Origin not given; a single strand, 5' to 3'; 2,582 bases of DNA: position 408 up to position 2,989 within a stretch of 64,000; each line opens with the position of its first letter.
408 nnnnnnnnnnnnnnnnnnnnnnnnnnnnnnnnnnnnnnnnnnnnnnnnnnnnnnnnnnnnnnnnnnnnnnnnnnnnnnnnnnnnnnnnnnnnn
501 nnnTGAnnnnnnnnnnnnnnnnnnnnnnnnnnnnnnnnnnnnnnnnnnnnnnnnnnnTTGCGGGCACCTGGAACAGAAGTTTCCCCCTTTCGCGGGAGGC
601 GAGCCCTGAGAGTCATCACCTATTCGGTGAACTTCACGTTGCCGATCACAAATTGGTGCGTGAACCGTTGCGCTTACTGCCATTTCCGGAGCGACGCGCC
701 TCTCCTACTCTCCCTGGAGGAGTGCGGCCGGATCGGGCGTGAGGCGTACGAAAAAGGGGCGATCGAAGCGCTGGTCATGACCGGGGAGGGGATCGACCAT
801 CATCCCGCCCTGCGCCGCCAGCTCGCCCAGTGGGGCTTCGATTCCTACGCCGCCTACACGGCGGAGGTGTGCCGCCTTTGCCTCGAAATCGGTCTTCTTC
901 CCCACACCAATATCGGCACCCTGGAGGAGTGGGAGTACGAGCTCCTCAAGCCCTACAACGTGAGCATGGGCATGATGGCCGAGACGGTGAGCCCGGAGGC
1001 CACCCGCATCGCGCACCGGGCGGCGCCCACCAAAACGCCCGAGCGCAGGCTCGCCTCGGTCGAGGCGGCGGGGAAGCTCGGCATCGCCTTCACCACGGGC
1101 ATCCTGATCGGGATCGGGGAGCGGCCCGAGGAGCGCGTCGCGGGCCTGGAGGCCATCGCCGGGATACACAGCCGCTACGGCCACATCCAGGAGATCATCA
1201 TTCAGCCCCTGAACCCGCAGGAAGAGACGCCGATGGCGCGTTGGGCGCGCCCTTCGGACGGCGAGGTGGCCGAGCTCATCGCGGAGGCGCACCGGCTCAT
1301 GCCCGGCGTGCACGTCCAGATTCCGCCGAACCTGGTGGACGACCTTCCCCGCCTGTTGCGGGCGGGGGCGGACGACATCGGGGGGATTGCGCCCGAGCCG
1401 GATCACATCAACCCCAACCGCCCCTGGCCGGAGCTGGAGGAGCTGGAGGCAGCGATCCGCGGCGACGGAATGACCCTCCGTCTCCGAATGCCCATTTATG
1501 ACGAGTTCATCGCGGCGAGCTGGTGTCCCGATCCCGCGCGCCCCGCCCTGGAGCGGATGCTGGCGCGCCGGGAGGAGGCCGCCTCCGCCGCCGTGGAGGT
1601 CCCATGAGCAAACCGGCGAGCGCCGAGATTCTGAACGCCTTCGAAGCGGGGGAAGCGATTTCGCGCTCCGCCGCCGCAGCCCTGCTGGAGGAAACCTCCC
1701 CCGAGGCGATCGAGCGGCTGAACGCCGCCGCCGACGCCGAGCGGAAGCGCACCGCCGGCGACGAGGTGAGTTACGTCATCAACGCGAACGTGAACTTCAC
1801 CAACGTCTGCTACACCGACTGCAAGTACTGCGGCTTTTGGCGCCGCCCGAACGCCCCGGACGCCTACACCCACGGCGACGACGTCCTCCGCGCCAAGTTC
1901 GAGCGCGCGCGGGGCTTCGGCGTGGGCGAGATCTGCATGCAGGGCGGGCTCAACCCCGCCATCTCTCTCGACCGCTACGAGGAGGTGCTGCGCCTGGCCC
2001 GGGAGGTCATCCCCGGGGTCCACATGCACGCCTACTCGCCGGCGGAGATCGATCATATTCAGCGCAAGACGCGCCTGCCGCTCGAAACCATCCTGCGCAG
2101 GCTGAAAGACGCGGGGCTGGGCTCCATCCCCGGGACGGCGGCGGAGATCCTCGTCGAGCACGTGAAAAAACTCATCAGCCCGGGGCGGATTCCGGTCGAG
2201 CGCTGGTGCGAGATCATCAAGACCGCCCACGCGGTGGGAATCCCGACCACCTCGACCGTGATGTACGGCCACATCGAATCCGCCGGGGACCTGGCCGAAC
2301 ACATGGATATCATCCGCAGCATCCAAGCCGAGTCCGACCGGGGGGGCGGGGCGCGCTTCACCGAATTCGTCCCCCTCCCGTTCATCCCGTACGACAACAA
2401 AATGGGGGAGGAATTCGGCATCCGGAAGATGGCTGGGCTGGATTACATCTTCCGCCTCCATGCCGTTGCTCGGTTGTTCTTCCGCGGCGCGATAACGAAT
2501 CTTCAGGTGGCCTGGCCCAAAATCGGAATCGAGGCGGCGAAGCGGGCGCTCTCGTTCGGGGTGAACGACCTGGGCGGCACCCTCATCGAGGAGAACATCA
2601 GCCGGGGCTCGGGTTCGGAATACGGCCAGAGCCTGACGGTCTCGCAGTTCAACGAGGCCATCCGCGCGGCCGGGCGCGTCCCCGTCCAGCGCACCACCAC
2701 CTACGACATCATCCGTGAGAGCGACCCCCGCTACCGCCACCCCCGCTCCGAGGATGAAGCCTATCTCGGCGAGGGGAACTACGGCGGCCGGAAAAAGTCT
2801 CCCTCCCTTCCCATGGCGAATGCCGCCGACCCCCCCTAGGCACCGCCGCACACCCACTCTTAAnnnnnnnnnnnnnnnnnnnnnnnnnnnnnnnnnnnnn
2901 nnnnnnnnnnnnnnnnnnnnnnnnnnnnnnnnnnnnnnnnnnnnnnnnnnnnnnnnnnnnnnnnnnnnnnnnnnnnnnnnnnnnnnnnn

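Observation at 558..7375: Complete, translationally coupled F420 biosynthesis operon with an embedded FrhB-like Fe-S flavoprotein and a stand-alone FbiB-C-type nitroreductase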

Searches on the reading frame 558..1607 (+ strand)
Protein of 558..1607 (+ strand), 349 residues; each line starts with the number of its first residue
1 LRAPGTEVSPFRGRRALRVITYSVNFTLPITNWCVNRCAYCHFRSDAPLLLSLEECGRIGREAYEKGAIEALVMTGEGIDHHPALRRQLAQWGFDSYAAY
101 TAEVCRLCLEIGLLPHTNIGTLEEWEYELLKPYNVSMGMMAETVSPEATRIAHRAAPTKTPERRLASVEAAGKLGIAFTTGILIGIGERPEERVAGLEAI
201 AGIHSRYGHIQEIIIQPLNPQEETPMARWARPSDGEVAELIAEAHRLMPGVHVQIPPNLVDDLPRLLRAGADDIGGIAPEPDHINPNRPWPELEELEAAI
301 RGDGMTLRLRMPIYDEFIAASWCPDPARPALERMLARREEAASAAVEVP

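Call 5: search_protein_families(library=pfam, proteins=[window:558-1607:+], max_evalue=0.01)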
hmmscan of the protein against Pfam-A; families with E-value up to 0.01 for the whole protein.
window:558-1607:+ (349 aa): 1 family
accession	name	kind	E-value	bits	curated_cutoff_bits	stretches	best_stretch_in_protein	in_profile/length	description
PF04055.27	Radical_SAM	-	5.4e-16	59.7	29.5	1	29-194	2-160/166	Radical SAM superfamily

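Call 6: search_protein_families(library=ncbifam, proteins=[window:558-1607:+], max_evalue=0.01)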
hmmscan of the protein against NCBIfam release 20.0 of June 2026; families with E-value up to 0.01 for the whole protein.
window:558-1607:+ (349 aa): 15 families
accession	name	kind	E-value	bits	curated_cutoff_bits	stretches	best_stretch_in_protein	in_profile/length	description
NF004884.0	PRK06245.1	equivalog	5e-108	361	209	1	16-338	7-335/340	7,8-didemethyl-8-hydroxy-5-deazariboflavin synthase subunit CofG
TIGR03550.1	F420_cofG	equivalog_domain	8.8e-97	324.1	213.35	1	21-325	1-315/322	7,8-didemethyl-8-hydroxy-5-deazariboflavin synthase CofG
NF006687.0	PRK09234.1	equivalog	3.8e-78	263.5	1018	1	13-325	66-391/849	bifunctional FO biosynthesis protein CofGH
NF005609.0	PRK07360.1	equivalog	5.7e-12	45.1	426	1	19-228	56-267/374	7,8-didemethyl-8-hydroxy-5-deazariboflavin synthase subunit CofH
TIGR03551.1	F420_cofH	equivalog_domain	1e-11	44.3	374.1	1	19-76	34-95/345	5-amino-6-(D-ribitylamino)uracil--L-tyrosine 4-hydroxyphenyl transferase CofH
TIGR03957.1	rSAM_HmdB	equivalog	1.1e-11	44.5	320.9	1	27-280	41-284/317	5,10-methenyltetrahydromethanopterin hydrogenase cofactor biosynthesis protein HmdB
TIGR00423.1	TIGR00423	subfamily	9.3e-10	38.2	260.25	1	20-225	1-208/310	CofH family radical SAM protein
TIGR00433.2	bioB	equivalog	5.5e-09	35.7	225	1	34-255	51-258/307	biotin synthase BioB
TIGR03699.1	menaquin_MqnC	equivalog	2.9e-08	32.9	428.1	1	18-310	35-335/342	cyclic dehypoxanthinyl futalosine synthase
TIGR03910.1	pyrrolys_PylB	equivalog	3.5e-06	26.1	348.2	1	162-275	187-297/347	methylornithine synthase PylB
TIGR02351.2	thiH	equivalog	4.1e-06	26.1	380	1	28-212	77-252/364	2-iminoacetate synthase ThiH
TIGR03700.1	mena_SCO4494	equivalog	2.4e-05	23.4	434.55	1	14-76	38-104/351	aminofutalosine synthase MqnE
NF004911.0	PRK06267.1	equivalog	0.0033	16.7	305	1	142-264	136-249/351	hypothetical protein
NF004019.1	PRK05481.1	subfamily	0.0045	16.3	203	0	32-237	55-248/286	lipoyl synthase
NF009544.0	PRK12928.1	subfamily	0.0066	15.7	210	0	32-239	74-270/300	lipoyl synthase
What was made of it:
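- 558..1607 (+): cofG (FO synthase radical-SAM subunit), TTG start, 349 aa. NF004884 361 bits (cut-off 209) and TIGR03550 324 bits (call 6).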

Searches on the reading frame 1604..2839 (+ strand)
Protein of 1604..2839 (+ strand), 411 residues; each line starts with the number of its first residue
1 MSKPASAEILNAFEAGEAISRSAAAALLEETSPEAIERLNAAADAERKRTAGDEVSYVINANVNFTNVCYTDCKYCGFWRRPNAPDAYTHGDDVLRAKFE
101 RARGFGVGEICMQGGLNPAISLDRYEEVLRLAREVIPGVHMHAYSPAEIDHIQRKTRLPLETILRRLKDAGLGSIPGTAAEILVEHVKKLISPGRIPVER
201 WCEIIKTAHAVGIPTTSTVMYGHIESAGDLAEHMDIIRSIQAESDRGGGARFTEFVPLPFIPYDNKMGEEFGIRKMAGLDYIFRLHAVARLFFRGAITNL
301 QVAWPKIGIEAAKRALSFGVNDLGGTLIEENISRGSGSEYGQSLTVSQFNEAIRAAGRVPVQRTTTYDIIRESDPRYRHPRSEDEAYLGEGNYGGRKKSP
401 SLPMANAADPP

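Call 5: search_protein_families(library=pfam, proteins=[window:1604-2839:+], max_evalue=0.01)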
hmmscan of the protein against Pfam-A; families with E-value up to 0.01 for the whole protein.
window:1604-2839:+ (411 aa): 2 families
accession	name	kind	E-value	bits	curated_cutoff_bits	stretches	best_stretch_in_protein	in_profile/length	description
PF04055.27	Radical_SAM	-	8.9e-19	68.7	29.5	1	63-235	1-164/166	Radical SAM superfamily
PF19288.4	CofH_C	-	2.4e-14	53.7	27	1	252-369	4-118/125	CofH/MqnC C-terminal region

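Call 6: search_protein_families(library=ncbifam, proteins=[window:1604-2839:+], max_evalue=0.01)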
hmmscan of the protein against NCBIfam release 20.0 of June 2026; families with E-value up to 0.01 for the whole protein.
window:1604-2839:+ (411 aa): 16 families
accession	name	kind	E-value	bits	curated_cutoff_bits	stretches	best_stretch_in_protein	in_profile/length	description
NF005609.0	PRK07360.1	equivalog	2.3e-121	405.1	426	1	6-374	8-372/374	7,8-didemethyl-8-hydroxy-5-deazariboflavin synthase subunit CofH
TIGR03551.1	F420_cofH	equivalog_domain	4e-116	387.6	374.1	1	21-370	3-345/345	5-amino-6-(D-ribitylamino)uracil--L-tyrosine 4-hydroxyphenyl transferase CofH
NF006687.0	PRK09234.1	equivalog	8.9e-109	364.9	1018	1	7-372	480-839/849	bifunctional FO biosynthesis protein CofGH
TIGR00423.1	TIGR00423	subfamily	1.1e-97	327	260.25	1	55-370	1-310/310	CofH family radical SAM protein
TIGR03699.1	menaquin_MqnC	equivalog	4.4e-97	325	428.1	1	18-370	2-342/342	cyclic dehypoxanthinyl futalosine synthase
TIGR03700.1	mena_SCO4494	equivalog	9.3e-85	284.6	434.55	1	12-370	4-351/351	aminofutalosine synthase MqnE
NF006277.0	PRK08445.1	equivalog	5.3e-71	239.3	576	1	33-371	15-346/348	dehypoxanthine futalosine cyclase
NF004580.0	PRK05926.1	equivalog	8.4e-54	183.2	583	1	8-361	17-363/370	hypothetical protein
NF006276.0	PRK08444.1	equivalog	9.4e-53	179.5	560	1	36-371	26-351/353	aminofutalosine synthase MqnE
NF004884.0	PRK06245.1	equivalog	2.1e-11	43.3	209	1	48-325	4-272/340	7,8-didemethyl-8-hydroxy-5-deazariboflavin synthase subunit CofG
TIGR03550.1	F420_cofG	equivalog_domain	3.4e-11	42.9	213.35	1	57-325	2-265/322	7,8-didemethyl-8-hydroxy-5-deazariboflavin synthase CofG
TIGR03956.1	rSAM_HydE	equivalog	1.1e-08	34.8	254.6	1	12-137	4-127/340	[FeFe] hydrogenase H-cluster radical SAM maturase HydE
TIGR02351.2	thiH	equivalog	2.4e-05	23.6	380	1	17-144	33-158/364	2-iminoacetate synthase ThiH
TIGR03910.1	pyrrolys_PylB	equivalog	8.5e-05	21.6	348.2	1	8-132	7-131/347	methylornithine synthase PylB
TIGR00433.2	bioB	equivalog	0.00064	19.1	225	1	19-112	3-96/307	biotin synthase BioB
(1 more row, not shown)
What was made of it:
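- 1604..2839 (+): cofH (FO synthase radical-SAM subunit), ATG overlapping the cofG stop (ATGA), 411 aa. TIGR03551 387.6 bits (cut-off 374.1) and PF19288 CofH_C (calls 5, 6).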
